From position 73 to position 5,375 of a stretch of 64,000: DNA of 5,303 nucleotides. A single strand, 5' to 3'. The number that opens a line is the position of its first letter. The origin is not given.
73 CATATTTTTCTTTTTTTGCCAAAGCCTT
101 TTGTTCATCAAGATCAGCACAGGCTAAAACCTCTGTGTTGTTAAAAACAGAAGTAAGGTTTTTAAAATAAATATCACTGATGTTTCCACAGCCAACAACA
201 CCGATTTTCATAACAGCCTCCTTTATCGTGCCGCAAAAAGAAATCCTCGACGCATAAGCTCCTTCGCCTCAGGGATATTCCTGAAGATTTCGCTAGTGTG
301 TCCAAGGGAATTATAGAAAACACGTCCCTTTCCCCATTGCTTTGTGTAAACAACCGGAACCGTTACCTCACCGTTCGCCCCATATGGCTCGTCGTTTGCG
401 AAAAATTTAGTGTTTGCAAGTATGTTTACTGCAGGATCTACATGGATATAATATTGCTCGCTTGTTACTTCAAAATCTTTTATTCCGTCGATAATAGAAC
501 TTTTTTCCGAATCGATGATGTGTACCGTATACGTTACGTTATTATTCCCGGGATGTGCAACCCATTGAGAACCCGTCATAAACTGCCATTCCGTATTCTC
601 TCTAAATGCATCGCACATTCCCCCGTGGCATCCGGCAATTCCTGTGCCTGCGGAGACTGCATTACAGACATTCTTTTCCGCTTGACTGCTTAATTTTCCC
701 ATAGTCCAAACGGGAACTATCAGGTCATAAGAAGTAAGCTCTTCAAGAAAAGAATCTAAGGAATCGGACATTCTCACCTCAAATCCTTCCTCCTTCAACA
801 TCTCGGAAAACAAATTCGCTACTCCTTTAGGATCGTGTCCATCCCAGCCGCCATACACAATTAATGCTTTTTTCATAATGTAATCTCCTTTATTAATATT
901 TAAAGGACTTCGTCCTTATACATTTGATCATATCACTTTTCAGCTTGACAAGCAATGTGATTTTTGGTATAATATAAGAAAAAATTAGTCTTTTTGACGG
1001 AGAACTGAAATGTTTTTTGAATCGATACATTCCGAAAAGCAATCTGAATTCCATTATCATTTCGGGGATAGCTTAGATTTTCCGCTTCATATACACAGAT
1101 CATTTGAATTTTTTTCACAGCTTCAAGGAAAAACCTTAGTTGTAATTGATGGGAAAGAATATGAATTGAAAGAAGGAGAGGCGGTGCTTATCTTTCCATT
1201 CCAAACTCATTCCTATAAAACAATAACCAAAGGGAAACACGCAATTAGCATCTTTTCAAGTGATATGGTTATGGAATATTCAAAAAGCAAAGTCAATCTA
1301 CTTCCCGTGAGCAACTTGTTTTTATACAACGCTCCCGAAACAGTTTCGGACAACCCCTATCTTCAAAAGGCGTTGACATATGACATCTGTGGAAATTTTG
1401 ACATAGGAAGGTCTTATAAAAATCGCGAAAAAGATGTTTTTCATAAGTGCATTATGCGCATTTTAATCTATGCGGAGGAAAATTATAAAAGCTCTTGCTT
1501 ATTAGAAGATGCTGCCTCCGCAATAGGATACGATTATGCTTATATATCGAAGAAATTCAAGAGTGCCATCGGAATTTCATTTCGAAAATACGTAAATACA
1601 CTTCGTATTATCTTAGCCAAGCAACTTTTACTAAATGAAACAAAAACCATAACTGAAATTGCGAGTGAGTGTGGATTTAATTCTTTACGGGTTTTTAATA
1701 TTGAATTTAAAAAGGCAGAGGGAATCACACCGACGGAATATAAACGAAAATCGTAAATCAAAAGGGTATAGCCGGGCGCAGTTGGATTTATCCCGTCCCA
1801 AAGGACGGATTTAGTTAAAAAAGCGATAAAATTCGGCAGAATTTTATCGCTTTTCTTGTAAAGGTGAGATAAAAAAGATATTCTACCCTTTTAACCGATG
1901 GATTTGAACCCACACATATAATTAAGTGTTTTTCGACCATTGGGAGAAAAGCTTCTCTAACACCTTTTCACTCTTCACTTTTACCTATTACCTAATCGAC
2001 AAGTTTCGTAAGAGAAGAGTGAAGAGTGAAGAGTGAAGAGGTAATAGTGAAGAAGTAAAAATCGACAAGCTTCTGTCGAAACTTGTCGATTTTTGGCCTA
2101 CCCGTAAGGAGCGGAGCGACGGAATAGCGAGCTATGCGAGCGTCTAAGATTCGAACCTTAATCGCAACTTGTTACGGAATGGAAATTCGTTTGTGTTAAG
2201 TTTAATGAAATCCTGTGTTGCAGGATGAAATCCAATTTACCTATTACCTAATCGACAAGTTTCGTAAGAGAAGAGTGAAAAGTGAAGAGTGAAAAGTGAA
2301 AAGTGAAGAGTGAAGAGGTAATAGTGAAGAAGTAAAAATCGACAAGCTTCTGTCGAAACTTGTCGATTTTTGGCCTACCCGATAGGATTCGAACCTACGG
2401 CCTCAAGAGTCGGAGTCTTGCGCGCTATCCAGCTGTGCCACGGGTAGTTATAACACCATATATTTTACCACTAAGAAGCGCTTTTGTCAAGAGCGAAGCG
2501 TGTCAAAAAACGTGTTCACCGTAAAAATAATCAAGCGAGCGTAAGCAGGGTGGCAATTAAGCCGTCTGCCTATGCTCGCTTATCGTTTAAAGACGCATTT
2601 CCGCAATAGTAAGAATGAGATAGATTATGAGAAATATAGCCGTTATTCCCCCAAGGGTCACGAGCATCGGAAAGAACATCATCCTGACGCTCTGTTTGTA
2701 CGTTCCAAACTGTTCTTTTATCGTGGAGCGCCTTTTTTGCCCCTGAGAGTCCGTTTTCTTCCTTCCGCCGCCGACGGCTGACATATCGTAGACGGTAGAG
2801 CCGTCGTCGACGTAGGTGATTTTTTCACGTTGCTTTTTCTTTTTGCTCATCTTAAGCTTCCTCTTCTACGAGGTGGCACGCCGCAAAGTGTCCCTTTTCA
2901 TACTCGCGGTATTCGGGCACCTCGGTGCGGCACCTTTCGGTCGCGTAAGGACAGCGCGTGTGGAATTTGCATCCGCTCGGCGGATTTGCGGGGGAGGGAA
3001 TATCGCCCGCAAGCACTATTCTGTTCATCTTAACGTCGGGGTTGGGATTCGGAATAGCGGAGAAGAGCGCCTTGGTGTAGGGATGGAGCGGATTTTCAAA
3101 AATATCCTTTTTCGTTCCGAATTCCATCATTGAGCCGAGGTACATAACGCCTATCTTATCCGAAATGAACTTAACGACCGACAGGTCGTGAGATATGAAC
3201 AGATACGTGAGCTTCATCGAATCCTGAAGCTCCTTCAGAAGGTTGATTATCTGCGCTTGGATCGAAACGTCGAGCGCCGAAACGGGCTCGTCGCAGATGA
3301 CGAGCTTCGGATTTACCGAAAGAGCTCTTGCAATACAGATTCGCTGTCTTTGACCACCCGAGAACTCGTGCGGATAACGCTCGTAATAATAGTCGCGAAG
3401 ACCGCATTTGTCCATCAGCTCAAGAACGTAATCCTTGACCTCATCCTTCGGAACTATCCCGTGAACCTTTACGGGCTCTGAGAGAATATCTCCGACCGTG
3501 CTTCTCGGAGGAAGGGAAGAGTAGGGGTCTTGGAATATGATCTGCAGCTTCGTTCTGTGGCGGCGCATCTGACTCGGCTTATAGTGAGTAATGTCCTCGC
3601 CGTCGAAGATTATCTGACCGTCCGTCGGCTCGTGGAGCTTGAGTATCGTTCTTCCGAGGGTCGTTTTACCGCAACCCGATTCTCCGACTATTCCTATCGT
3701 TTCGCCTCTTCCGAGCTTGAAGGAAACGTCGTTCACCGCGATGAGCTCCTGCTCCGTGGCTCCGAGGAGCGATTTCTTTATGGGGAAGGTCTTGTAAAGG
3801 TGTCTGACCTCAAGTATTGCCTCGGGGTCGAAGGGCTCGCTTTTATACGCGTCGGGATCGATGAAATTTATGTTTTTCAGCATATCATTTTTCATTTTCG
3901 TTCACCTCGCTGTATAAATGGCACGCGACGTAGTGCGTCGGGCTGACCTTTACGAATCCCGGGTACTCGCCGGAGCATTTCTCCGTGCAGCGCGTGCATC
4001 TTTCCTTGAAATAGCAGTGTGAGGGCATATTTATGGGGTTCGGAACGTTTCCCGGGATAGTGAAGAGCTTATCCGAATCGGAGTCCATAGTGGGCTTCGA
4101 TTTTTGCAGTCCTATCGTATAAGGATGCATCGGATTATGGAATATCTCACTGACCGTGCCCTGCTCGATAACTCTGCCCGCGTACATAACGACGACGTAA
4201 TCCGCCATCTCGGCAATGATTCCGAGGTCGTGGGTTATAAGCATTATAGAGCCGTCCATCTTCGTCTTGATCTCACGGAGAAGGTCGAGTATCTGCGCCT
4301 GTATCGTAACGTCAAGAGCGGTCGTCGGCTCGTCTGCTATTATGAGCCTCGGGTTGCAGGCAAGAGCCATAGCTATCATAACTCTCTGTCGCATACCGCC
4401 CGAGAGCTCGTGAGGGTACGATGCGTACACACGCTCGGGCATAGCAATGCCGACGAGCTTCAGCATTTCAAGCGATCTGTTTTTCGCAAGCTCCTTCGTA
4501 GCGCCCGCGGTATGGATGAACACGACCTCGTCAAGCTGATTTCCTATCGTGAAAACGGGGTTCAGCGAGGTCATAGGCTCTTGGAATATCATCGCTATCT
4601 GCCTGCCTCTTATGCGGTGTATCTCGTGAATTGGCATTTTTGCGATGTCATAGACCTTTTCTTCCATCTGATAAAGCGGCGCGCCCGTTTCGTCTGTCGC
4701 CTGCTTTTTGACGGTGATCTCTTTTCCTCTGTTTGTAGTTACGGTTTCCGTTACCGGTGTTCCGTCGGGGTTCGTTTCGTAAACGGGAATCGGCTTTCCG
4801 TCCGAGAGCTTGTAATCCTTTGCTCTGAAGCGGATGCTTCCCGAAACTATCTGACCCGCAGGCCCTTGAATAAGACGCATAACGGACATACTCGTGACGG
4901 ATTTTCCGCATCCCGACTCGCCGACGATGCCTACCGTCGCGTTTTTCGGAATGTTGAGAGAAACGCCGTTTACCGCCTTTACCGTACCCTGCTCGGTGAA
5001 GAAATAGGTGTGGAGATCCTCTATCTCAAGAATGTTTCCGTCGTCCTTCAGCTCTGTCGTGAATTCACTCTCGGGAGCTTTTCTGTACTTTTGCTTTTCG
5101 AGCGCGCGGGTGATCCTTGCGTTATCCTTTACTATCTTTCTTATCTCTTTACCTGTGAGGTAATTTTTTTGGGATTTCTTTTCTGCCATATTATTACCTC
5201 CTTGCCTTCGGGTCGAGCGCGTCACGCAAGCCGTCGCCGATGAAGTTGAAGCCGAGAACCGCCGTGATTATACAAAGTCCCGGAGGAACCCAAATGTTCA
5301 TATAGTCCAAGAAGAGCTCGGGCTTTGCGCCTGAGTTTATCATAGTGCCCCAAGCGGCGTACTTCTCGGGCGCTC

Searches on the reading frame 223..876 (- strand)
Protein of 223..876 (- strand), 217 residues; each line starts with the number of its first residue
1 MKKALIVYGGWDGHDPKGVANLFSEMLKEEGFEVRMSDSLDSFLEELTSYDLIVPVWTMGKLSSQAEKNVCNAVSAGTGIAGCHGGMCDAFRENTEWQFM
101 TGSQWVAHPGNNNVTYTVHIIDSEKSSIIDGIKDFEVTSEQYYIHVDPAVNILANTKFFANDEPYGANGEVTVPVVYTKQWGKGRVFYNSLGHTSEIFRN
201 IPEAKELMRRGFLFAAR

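Call 48: search_protein_families(library=pfam, proteins=[window:223-876:-], max_evalue=0.00001)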
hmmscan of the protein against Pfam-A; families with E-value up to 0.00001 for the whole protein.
window:223-876:- (217 aa): 1 family
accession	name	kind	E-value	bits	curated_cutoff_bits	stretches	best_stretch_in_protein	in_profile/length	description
PF06283.17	ThuA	-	6.2e-45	154.5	33.4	1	3-215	1-209/209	Trehalose utilisation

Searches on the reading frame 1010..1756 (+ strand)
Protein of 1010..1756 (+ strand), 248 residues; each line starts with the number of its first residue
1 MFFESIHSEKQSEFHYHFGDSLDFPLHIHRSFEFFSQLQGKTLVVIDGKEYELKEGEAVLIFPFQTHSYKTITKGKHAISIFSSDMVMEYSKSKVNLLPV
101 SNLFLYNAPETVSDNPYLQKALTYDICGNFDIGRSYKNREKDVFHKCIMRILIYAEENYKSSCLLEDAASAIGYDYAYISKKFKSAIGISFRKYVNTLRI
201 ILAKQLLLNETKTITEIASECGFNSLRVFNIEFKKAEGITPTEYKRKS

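Call 48: search_protein_families(library=pfam, proteins=[window:1010-1756:+], max_evalue=0.00001)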
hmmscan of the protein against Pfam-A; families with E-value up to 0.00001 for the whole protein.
window:1010-1756:+ (248 aa): 4 families
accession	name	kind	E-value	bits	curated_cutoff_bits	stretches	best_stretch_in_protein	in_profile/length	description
PF12833.13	HTH_18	-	2.2e-19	70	33.6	1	169-246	2-79/80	Helix-turn-helix domain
PF00165.29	HTH_AraC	-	2.2e-15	56.8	26.6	1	211-244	8-40/42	Bacterial regulatory helix-turn-helix proteins, AraC family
PF07883.17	Cupin_2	-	1.1e-07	31.9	27.2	1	23-74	10-61/70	Cupin domain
PF02311.25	AraC_binding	-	2.4e-07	31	21.1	1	23-73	15-65/135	AraC-like ligand binding domain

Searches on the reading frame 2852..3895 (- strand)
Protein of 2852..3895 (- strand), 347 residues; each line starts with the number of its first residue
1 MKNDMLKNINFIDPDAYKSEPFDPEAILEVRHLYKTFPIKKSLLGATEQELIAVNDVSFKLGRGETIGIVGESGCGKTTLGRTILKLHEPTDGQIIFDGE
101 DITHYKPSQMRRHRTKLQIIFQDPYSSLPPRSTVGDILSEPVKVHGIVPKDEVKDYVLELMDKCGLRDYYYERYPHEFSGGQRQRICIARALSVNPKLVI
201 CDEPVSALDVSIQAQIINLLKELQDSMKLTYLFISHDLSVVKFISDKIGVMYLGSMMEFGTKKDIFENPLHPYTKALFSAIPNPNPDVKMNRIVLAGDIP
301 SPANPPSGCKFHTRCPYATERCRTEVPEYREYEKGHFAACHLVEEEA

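Call 48: search_protein_families(library=pfam, proteins=[window:2852-3895:-], max_evalue=0.00001)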
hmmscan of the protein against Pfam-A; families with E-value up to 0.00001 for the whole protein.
window:2852-3895:- (347 aa): 3 families
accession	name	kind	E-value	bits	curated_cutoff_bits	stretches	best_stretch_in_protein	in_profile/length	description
PF00005.33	ABC_tran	-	1.4e-34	120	25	1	54-205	1-136/137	ABC transporter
PF08352.17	oligo_HPY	-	3.3e-21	75.9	27.1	1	257-322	1-65/65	Oligopeptide/dipeptide transporter, C-terminal region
PF13304.12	AAA_21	-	9.7e-06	26.3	27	0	167-240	227-302/304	AAA domain, putative AbiEii toxin, Type IV TA system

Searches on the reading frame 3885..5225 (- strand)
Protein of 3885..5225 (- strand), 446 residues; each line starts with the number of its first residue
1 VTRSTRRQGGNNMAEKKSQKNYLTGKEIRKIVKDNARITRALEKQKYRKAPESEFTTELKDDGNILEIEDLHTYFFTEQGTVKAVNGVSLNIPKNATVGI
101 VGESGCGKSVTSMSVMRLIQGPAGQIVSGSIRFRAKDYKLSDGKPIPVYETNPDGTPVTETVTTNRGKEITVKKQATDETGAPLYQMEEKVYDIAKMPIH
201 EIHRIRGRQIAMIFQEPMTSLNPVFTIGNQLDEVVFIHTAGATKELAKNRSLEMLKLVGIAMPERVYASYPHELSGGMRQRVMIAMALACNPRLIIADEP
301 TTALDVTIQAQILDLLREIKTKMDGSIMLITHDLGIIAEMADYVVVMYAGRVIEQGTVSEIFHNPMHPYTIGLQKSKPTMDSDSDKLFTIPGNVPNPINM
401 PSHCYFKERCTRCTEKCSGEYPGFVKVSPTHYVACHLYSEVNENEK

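Call 48: search_protein_families(library=pfam, proteins=[window:3885-5225:-], max_evalue=0.00001)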
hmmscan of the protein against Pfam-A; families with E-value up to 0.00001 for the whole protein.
window:3885-5225:- (446 aa): 2 families
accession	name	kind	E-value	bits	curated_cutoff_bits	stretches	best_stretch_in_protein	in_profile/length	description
PF00005.33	ABC_tran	-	4.7e-25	89.2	25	2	198-302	48-137/137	ABC transporter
PF08352.17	oligo_HPY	-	5.1e-19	68.9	27.1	1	353-417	1-65/65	Oligopeptide/dipeptide transporter, C-terminal region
